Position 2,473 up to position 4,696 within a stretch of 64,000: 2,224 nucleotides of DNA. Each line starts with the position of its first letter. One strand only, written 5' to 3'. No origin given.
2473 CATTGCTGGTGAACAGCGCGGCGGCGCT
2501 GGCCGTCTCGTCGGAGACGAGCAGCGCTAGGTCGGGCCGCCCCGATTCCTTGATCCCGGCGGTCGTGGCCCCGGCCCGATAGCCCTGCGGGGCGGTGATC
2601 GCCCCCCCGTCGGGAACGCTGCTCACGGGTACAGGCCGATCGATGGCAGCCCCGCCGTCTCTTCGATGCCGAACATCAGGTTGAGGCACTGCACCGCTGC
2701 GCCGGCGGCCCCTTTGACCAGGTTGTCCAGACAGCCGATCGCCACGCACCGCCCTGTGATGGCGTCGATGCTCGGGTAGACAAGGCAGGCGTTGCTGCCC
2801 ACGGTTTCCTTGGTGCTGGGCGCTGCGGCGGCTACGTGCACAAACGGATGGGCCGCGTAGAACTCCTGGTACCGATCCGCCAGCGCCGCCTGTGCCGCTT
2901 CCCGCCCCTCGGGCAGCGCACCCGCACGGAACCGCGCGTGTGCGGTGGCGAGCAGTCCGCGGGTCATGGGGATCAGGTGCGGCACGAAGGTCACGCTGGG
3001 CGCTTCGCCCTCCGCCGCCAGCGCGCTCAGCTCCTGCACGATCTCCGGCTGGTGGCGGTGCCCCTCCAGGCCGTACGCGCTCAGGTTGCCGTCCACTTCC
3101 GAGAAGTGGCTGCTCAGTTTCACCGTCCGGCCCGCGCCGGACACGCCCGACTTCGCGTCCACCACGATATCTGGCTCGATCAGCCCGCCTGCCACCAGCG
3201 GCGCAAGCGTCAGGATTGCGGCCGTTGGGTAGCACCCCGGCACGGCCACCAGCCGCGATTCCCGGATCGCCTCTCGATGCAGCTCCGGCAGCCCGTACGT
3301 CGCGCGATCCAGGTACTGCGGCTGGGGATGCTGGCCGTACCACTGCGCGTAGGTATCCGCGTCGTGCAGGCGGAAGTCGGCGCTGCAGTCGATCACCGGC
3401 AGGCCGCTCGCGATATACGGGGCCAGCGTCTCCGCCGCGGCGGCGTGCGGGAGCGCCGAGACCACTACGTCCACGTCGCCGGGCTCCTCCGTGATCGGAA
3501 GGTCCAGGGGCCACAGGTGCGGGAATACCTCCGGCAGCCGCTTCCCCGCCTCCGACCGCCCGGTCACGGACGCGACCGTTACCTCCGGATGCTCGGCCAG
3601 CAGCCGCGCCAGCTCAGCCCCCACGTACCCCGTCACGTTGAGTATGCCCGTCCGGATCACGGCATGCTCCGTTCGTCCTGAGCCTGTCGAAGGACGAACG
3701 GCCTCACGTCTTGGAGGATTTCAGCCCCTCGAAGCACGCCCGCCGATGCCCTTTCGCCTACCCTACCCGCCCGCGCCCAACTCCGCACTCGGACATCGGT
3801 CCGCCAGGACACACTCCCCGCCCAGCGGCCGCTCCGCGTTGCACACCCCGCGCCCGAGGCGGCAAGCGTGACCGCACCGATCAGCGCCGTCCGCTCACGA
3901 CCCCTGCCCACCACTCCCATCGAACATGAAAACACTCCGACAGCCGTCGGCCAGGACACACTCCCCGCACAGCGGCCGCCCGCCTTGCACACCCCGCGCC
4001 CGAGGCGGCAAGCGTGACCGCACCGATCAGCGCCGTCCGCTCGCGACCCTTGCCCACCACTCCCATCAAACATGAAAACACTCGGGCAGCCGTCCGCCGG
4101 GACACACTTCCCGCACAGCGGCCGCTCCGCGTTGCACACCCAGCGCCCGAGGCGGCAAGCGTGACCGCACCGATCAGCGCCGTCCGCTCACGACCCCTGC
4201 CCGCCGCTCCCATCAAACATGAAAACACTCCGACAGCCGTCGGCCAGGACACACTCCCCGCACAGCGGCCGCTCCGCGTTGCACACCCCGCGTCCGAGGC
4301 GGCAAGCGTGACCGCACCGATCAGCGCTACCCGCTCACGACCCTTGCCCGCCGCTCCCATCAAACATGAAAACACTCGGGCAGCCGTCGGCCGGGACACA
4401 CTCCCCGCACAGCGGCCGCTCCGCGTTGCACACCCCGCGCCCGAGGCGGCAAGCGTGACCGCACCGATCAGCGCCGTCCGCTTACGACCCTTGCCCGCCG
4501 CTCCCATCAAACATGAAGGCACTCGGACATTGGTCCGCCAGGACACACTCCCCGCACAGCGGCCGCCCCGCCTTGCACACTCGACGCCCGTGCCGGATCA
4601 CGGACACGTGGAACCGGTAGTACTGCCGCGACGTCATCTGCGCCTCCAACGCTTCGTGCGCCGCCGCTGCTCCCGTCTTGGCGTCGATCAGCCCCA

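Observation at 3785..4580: In-frame 147-bp tandem array copying the nth 3' end (complete Fe-S cluster loop plus stop) about five times between nth and argC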

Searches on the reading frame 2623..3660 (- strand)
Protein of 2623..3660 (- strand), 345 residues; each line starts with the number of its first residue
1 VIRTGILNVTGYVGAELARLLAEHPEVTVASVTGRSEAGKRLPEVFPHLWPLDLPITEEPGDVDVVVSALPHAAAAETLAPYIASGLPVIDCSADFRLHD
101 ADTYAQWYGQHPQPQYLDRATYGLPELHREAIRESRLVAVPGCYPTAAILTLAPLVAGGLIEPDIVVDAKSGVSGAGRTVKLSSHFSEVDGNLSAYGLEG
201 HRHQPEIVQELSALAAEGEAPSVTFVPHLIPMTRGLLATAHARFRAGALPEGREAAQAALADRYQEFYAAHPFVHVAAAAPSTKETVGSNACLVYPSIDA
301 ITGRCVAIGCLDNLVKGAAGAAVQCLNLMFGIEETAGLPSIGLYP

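Call 49: search_protein_families(library=pfam, proteins=[window:2623-3660:-], max_evalue=0.01)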
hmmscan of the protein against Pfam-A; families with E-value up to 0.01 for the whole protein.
window:2623-3660:- (345 aa): 4 families
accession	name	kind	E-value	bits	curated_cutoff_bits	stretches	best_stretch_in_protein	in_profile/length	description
PF22698.1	Semialdhyde_dhC_1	-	1.8e-53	181.2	27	1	143-313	1-165/165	Semialdehyde dehydrogenase, dimerisation domain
PF01118.30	Semialdhyde_dh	-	5.9e-25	88.5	26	1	4-134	2-120/121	Semialdehyde dehydrogenase, NAD binding domain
PF02774.23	Semialdhyde_dhC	-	6.8e-18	65.9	26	1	152-316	1-184/184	Semialdehyde dehydrogenase, dimerisation domain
PF03447.22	NAD_binding_3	-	5.1e-05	24.4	24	1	11-106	3-101/116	Homoserine dehydrogenase, NAD binding domain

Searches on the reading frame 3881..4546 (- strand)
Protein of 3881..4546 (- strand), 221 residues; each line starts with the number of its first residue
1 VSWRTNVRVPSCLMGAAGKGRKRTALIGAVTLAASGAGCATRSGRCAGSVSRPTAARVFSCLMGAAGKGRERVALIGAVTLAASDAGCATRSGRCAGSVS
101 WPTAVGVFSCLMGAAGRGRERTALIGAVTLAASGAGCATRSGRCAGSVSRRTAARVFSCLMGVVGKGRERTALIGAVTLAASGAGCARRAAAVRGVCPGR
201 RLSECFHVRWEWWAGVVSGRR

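Call 49: search_protein_families(library=pfam, proteins=[window:3881-4546:-], max_evalue=0.01)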
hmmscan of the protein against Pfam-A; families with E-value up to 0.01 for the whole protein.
window:3881-4546:- (221 aa): 1 family
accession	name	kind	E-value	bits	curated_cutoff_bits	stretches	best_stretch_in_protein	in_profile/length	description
PF24364.1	DUF7520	-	0.0046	17.4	27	0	56-90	18-52/78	Family of unknown function (DUF7520)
